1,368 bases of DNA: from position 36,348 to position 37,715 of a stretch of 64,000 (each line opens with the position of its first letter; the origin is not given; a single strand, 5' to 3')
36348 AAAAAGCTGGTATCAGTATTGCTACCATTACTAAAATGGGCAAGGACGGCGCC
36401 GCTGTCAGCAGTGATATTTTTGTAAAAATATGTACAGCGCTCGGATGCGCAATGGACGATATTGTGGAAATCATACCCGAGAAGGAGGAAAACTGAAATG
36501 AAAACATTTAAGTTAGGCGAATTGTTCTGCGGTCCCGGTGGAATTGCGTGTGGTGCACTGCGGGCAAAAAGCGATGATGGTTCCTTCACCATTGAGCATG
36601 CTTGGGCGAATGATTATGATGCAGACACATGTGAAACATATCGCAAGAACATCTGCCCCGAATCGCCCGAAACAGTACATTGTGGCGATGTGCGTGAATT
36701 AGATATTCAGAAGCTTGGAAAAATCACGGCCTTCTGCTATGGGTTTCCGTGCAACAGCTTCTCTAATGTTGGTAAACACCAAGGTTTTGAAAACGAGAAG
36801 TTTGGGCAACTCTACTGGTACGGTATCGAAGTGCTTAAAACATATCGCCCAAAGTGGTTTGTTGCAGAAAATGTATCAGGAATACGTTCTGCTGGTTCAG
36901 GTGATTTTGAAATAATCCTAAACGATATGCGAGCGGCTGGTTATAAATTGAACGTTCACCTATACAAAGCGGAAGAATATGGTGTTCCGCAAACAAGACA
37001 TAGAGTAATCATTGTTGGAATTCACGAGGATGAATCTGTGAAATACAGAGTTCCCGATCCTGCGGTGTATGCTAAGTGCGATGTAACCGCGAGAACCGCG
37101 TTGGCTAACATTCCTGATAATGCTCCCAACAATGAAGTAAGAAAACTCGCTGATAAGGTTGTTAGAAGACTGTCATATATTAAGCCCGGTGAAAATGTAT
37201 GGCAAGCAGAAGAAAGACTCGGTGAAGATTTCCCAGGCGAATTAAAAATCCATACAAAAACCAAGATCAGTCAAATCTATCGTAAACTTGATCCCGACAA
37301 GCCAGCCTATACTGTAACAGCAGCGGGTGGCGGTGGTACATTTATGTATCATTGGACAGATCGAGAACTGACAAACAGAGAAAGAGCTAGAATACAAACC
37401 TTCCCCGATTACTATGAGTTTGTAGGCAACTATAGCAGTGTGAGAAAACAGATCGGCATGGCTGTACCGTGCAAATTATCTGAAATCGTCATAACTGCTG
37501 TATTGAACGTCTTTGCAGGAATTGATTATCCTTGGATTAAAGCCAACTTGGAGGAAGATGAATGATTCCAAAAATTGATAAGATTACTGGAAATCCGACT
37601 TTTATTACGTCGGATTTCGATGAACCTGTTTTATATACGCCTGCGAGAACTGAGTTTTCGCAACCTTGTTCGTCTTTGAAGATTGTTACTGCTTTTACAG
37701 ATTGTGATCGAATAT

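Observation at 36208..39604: C-controlled R-M operon with two m5C methyltransferases flanking a candidate endonuclease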

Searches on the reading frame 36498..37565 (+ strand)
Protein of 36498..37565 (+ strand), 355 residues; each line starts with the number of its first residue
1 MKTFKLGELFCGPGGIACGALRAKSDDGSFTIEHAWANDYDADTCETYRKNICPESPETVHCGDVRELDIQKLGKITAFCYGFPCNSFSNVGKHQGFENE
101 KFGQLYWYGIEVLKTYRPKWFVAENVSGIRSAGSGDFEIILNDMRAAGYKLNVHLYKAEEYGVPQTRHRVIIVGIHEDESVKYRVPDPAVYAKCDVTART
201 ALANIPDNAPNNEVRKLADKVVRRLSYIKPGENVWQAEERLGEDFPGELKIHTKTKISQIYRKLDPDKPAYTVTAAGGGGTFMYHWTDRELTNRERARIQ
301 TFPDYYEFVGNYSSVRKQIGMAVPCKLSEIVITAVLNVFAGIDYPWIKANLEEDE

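Call 3: search_protein_families(library=pfam, proteins=[window:36498-37565:+], max_evalue=0.01)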
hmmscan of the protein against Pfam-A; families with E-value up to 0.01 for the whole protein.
window:36498-37565:+ (355 aa): 1 family
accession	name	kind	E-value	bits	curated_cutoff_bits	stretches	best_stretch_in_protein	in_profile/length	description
PF00145.23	DNA_methylase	-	2e-70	238.2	22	1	4-335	1-322/324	C-5 cytosine-specific DNA methylase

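Call 4: search_protein_families(library=ncbifam, proteins=[window:36498-37565:+], max_evalue=0.01)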
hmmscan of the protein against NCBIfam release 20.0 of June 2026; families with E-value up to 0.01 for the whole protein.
window:36498-37565:+ (355 aa): 2 families
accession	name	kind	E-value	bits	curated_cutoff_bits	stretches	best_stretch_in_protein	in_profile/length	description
TIGR00675.1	dcm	superfamily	1.8e-49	169.2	100.65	1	8-333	3-327/329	DNA (cytosine-5-)-methyltransferase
NF007772.0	PRK10458.1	subfamily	5.5e-09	35.1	710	1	51-182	145-293/472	DNA cytosine methylase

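Call 22: search_solved_structures(query=window:36498-37562:+, max_evalue=1e-10)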
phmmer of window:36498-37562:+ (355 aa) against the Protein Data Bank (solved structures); distinct sequences matched with E-value up to 1e-10: 41.
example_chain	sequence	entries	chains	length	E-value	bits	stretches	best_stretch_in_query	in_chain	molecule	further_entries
1dct_A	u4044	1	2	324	3.9e-22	81.6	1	8-190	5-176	PROTEIN (MODIFICATION METHYLASE HAEIII)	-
3ubt_Y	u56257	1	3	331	7.7e-21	77.3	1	8-190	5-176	Modification methylase HaeIII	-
1svu_A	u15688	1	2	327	1.5e-20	76.4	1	31-188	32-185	Modification methylase HhaI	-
10mh_A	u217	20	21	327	1.7e-20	76.2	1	31-328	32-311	PROTEIN (CYTOSINE-SPECIFIC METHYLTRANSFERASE HHAI) | HaeIII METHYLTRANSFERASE | Modification methylase HhaI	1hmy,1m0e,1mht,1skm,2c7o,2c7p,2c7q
2uyh_A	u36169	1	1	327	2e-20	76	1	31-328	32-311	MODIFICATION METHYLASE HHAI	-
2i9k_A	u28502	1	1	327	2.2e-20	75.8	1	31-328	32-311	Modification methylase HhaI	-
1fjx_A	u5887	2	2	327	3.8e-20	75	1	31-328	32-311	HHAI DNA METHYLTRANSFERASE | MODIFICATION METHYLASE HHAI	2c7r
2zcj_A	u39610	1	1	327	4.1e-20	75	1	31-328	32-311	Modification methylase HhaI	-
2uz4_A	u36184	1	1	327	8.3e-20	74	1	31-328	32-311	MODIFICATION METHYLASE HHAI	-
2uyc_A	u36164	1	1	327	8.7e-20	73.9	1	31-328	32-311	MODIFICATION METHYLASE HHAI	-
2z6u_A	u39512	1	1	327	9.9e-20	73.7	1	31-328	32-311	Modification methylase HhaI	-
2z6q_A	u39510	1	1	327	1.1e-19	73.6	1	31-328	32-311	Modification methylase HhaI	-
2z6a_A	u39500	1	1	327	2.8e-19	72.2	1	31-328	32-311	Modification methylase HhaI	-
3g7u_A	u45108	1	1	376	2.5e-15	59.2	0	7-209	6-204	Cytosine-specific methyltransferase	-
5guv_A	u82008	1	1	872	5.9e-14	54.7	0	70-182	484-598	DNA (cytosine-5)-methyltransferase 1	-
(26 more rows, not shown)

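Call 74: search_protein_families(library=padloc, proteins=[window:36498-37565:+], max_evalue=0.001)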
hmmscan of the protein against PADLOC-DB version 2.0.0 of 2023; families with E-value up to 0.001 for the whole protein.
window:36498-37565:+ (355 aa): 62 families (the best 25 are shown)
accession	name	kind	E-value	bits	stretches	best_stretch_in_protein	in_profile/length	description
PDLC03378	MTase_II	-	1.6e-102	341.3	1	4-348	3-339/344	Type II methyltransferase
PDLC03234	MTase_II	-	3.4e-64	215.4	2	7-209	8-206/375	Type II methyltransferase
PDLC03272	MTase_II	-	2.8e-57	192.7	1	1-339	72-390/407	Type II methyltransferase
PDLC00026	DruM2|DruM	-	1.4e-51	174.1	1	8-340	9-319/336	DNA cytosine methylase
PDLC00031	DruM2|DruM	-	3.6e-47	159.2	2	8-188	16-184/361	DNA cytosine methylase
PDLC00033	DruM2|DruM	-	2.5e-46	156.6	1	8-338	26-363/368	DNA cytosine methylase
PDLC00027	DruM2|DruM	-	3e-45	153.2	2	5-189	13-185/361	DNA cytosine methylase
PDLC03237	MTase_II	-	9.9e-44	147.5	2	5-182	795-975/1036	Type II methyltransferase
PDLC03326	MTase_II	-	1.1e-42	144.7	2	8-214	9-223/412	Type II methyltransferase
PDLC03307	MTase_II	-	4.1e-41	139.5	2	141-339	155-369/382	Type II methyltransferase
PDLC02650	DrmMII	-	2.3e-37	126.9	2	137-337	204-416/435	DrmMII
PDLC02649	DrmMII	-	1.6e-35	120.9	2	68-212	108-254/422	DrmMII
PDLC02656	DrmMII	-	2.1e-35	120.5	2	1-215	2-242/491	DrmMII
PDLC03330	MTase_II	-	8.9e-31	105.1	1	4-332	99-419/430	Type II methyltransferase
PDLC03223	MTase_II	-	3.5e-29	99.6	2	254-338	379-465/469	Type II methyltransferase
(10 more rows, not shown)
